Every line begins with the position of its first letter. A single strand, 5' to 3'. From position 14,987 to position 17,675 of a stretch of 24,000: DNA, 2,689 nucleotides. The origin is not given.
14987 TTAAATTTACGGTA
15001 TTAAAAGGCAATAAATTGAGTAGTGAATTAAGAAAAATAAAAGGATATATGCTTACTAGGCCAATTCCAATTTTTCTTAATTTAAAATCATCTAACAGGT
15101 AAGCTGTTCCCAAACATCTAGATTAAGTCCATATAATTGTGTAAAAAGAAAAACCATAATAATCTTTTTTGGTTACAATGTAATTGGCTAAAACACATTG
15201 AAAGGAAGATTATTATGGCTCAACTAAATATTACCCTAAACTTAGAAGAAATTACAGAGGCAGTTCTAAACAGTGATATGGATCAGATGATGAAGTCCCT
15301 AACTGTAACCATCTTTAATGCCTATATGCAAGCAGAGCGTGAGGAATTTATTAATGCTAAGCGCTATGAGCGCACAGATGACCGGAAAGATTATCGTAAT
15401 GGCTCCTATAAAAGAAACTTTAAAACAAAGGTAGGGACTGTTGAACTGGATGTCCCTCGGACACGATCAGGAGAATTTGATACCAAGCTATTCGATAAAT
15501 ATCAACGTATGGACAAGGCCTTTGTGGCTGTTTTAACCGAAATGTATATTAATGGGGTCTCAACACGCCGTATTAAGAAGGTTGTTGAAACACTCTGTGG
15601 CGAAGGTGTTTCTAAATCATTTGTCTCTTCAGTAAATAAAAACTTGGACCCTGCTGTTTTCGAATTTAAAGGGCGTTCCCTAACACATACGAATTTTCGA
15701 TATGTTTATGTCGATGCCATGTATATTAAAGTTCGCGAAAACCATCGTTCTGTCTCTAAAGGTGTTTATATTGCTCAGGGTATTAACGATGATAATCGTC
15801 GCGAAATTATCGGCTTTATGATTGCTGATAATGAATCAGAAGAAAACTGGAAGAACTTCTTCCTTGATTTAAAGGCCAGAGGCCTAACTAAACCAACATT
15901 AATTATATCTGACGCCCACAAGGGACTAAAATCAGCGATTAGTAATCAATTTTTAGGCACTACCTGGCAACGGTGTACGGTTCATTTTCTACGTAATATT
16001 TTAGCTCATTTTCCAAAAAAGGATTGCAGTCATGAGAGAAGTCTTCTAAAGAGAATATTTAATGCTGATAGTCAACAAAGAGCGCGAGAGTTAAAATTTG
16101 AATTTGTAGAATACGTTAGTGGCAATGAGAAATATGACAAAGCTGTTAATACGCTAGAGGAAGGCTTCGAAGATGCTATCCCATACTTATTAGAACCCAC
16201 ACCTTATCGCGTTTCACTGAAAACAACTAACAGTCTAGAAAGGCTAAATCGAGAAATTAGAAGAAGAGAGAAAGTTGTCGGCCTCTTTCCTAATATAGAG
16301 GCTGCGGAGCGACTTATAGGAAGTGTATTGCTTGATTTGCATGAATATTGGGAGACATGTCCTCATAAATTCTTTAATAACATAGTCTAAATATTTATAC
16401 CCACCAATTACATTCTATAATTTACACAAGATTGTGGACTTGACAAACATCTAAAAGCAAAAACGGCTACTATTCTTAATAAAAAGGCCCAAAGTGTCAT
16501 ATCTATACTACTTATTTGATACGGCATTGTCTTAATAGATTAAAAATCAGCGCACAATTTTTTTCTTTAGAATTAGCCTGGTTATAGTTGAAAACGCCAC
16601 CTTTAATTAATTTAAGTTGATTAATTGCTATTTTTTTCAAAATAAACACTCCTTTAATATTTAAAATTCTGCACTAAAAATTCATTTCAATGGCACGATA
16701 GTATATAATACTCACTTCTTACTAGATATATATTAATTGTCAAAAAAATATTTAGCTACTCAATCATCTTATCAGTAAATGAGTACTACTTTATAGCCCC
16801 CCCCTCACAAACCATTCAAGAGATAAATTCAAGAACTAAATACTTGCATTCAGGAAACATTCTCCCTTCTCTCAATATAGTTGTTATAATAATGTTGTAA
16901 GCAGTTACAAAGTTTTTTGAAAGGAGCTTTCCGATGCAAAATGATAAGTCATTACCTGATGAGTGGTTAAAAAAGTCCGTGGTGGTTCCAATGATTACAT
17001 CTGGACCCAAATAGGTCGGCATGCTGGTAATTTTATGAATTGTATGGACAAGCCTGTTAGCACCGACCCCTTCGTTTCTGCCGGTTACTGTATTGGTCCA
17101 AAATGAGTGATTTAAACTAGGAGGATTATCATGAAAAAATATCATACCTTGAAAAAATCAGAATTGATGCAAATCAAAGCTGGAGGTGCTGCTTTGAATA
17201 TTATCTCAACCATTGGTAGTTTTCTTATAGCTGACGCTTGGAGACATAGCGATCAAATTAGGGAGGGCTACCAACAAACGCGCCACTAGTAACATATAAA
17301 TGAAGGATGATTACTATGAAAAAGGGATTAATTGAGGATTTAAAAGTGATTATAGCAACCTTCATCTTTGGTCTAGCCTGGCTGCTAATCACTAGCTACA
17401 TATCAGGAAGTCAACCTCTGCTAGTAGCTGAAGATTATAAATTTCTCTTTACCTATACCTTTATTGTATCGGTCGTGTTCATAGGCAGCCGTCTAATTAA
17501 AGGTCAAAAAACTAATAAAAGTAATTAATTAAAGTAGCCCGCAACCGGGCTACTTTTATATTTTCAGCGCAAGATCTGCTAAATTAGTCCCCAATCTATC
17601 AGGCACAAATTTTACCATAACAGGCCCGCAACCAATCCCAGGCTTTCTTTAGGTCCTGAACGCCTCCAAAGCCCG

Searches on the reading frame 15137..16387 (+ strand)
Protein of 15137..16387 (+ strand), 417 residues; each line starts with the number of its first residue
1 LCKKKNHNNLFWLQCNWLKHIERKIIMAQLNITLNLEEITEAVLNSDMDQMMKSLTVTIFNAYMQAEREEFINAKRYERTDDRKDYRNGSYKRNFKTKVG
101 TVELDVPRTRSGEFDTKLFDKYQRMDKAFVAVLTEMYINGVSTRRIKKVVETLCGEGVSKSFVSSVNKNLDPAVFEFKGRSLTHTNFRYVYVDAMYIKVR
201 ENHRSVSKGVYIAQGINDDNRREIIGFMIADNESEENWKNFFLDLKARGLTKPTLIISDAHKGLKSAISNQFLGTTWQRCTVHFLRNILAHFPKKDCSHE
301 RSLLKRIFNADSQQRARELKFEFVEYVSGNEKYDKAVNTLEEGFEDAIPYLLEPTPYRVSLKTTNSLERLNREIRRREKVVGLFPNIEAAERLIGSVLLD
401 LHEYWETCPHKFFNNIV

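Call 68: search_protein_families(library=pfam, max_evalue=1, proteins=[window:15137-16387:+])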
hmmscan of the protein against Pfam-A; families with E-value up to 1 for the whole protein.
window:15137-16387:+ (417 aa): 4 families
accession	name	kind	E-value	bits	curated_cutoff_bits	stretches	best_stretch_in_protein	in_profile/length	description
PF00872.24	Transposase_mut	-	3.4e-128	428.2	21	1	28-406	2-377/379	Transposase, Mutator family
PF10551.15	MULE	-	8.8e-11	42.6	27.6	1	191-287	3-99/99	MULE transposase domain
PF17478.7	VP4_helical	-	0.0048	16.8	27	1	24-103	137-215/292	Rotavirus VP4 helical domain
PF11500.13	Cut12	-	0.006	17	24.5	1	56-126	9-85/149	Cut12 conserved domain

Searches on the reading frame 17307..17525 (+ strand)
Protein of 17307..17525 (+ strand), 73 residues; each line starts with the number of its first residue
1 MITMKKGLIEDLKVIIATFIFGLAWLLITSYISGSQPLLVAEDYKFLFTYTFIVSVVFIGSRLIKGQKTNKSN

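Call 68: search_protein_families(library=pfam, max_evalue=1, proteins=[window:17307-17525:+])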
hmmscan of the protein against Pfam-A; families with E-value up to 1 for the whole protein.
window:17307-17525:+ (73 aa): 1 family
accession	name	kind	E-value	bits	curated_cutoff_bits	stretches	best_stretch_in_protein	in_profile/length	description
PF06781.17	CrgA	-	0.24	12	24.8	1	14-38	38-61/89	Cell division protein CrgA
